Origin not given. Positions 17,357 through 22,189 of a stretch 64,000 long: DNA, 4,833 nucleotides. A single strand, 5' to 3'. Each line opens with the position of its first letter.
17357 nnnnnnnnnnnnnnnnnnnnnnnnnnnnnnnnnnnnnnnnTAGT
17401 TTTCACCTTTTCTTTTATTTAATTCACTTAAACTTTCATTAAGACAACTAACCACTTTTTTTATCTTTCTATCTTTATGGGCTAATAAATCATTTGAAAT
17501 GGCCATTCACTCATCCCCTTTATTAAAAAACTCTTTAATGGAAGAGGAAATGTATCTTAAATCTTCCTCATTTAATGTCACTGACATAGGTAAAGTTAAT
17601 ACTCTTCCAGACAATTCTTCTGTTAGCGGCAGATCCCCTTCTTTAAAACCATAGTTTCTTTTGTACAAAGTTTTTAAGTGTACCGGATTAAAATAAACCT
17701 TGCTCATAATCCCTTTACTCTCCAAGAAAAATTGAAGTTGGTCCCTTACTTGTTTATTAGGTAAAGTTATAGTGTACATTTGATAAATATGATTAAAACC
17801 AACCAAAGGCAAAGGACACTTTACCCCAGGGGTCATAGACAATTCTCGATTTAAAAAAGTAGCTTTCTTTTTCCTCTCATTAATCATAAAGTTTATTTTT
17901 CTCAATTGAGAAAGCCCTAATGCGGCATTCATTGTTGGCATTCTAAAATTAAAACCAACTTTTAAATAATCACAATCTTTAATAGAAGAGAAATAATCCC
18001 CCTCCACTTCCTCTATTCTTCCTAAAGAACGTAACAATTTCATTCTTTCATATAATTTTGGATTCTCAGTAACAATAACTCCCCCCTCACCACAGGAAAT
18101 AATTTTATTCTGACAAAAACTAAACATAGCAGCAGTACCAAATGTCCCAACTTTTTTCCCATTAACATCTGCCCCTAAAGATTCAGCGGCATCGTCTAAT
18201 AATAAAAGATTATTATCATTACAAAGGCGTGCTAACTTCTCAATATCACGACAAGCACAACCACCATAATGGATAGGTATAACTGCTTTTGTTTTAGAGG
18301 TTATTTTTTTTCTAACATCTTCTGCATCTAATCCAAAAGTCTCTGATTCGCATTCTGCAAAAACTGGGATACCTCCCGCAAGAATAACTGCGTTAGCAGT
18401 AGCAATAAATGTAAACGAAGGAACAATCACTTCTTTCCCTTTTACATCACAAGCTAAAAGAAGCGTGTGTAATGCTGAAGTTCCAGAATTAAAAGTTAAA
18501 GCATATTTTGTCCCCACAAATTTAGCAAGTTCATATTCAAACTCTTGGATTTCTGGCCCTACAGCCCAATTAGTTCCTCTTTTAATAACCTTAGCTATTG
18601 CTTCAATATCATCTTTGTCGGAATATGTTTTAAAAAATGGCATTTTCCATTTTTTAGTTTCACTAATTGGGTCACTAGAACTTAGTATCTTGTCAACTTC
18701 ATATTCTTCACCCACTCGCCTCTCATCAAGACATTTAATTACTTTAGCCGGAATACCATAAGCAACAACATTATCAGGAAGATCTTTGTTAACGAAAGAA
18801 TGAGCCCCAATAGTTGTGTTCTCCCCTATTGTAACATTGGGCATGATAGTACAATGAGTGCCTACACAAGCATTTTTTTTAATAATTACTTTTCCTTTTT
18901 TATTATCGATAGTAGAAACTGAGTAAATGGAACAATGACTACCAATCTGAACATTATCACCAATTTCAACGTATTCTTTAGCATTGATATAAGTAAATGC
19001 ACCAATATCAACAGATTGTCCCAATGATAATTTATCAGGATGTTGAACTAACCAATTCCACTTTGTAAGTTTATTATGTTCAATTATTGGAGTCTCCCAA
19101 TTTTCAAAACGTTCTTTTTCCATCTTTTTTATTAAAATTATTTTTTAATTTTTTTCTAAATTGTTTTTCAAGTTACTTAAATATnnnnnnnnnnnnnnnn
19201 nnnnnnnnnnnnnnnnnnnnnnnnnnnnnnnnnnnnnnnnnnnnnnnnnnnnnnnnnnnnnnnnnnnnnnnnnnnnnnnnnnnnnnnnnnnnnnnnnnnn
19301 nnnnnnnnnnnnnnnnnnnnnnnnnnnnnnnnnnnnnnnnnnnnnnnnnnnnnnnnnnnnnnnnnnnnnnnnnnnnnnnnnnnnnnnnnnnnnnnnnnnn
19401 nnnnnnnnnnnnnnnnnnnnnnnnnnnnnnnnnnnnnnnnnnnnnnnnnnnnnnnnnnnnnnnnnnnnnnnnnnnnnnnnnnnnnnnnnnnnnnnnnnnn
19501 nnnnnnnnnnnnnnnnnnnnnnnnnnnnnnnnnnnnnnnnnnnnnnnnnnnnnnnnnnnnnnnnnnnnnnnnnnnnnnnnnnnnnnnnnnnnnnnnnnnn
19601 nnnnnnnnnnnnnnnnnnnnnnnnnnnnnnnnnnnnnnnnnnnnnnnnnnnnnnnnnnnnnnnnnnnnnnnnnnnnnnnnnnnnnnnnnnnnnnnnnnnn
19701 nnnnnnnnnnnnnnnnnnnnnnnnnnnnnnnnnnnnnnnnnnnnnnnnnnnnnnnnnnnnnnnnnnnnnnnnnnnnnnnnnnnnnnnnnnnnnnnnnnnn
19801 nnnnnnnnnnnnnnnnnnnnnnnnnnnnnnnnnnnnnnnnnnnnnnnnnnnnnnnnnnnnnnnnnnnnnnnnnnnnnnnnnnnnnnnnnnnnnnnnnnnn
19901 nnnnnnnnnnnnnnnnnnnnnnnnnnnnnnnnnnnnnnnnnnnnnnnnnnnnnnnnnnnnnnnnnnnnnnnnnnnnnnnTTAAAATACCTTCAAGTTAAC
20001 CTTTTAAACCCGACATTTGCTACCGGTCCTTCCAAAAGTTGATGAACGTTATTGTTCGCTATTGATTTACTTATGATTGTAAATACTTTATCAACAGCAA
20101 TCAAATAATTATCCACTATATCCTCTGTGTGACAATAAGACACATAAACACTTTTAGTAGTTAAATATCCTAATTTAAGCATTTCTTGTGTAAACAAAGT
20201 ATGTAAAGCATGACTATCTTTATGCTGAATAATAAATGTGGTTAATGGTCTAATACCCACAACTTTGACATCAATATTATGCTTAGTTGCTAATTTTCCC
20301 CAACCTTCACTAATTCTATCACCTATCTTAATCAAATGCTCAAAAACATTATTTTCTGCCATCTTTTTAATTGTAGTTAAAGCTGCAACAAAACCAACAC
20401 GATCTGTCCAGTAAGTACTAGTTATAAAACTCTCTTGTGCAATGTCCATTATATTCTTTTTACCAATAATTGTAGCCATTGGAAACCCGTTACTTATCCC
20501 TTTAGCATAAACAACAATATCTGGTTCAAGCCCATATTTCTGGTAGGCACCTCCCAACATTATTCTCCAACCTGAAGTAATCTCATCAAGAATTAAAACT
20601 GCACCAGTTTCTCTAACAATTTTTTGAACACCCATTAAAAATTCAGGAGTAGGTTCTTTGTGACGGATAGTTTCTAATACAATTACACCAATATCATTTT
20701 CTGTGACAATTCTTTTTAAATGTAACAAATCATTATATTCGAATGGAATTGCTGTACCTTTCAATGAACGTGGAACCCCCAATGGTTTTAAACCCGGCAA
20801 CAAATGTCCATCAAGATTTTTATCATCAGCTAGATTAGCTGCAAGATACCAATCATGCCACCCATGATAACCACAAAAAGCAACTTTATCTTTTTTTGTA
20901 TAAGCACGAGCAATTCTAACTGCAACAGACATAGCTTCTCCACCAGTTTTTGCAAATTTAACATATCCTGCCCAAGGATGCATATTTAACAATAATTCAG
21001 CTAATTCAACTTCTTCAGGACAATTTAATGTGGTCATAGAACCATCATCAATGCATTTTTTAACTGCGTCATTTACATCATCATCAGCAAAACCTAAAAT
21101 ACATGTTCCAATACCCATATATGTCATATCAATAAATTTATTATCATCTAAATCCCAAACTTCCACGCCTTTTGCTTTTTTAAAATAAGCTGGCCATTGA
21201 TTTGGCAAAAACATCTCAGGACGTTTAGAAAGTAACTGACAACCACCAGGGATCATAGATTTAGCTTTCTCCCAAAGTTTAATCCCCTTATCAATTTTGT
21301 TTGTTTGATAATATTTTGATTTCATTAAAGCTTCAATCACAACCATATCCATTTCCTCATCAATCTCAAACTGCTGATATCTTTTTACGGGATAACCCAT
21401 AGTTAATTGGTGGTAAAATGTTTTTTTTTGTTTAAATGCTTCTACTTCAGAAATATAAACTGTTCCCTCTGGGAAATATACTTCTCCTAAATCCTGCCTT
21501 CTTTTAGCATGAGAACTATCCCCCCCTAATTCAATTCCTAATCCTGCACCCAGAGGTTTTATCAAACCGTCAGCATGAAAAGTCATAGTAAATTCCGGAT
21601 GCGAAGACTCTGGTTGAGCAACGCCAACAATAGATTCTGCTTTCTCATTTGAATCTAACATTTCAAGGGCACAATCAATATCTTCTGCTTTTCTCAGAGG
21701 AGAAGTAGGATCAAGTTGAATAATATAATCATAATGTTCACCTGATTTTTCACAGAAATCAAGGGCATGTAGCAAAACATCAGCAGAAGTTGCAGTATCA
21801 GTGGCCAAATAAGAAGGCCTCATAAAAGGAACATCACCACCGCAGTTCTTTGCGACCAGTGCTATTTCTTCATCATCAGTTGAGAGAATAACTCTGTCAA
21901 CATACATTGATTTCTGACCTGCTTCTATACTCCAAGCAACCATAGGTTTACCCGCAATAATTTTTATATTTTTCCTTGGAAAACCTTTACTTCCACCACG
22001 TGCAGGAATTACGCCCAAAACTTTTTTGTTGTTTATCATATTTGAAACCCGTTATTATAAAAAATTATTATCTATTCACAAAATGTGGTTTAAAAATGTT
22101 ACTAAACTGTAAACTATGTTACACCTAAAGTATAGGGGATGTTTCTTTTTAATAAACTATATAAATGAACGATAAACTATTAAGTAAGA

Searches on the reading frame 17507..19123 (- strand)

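Call 33: search_protein_families(library=pfam, proteins=[window:17507-19123:-], max_evalue=0.001)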
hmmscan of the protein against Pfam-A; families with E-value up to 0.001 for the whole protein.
window:17507-19123:- (538 aa): 6 families
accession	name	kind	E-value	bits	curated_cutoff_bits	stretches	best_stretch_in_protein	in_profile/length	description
PF01041.23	DegT_DnrJ_EryC1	-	2.8e-104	349.7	19.8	1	169-529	4-359/360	DegT/DnrJ/EryC1/StrS aminotransferase family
PF00132.30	Hexapep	-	4.7e-11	42.3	27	1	79-112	2-35/36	Bacterial transferase hexapeptide (six repeats)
PF00155.27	Aminotran_1_2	-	1.3e-10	41.5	19.7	1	183-309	32-183/361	Aminotransferase class I and II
PF01053.26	Cys_Met_Meta_PP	-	2e-05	23.8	27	1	190-312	52-174/381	Cys/Met metabolism PLP-dependent enzyme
PF01212.27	Beta_elim_lyase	-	0.00012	22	27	1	189-368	31-227/288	Beta-eliminating lyase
PF25084.1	LbH_EIF2B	-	0.00098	19.5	54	0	33-112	17-94/105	EIF2B subunit epsilon LbH domain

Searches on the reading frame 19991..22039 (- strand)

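Call 33: search_protein_families(library=pfam, proteins=[window:19991-22039:-], max_evalue=0.001)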
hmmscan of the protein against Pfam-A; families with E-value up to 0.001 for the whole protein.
window:19991-22039:- (682 aa): 2 families
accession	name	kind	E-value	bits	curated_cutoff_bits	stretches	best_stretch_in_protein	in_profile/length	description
PF00202.27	Aminotran_3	-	2.6e-38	132.2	30.5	1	284-591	11-339/403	Aminotransferase class-III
PF02348.25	CTP_transf_3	-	2e-23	83.8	22.6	1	9-141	2-129/217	Cytidylyltransferase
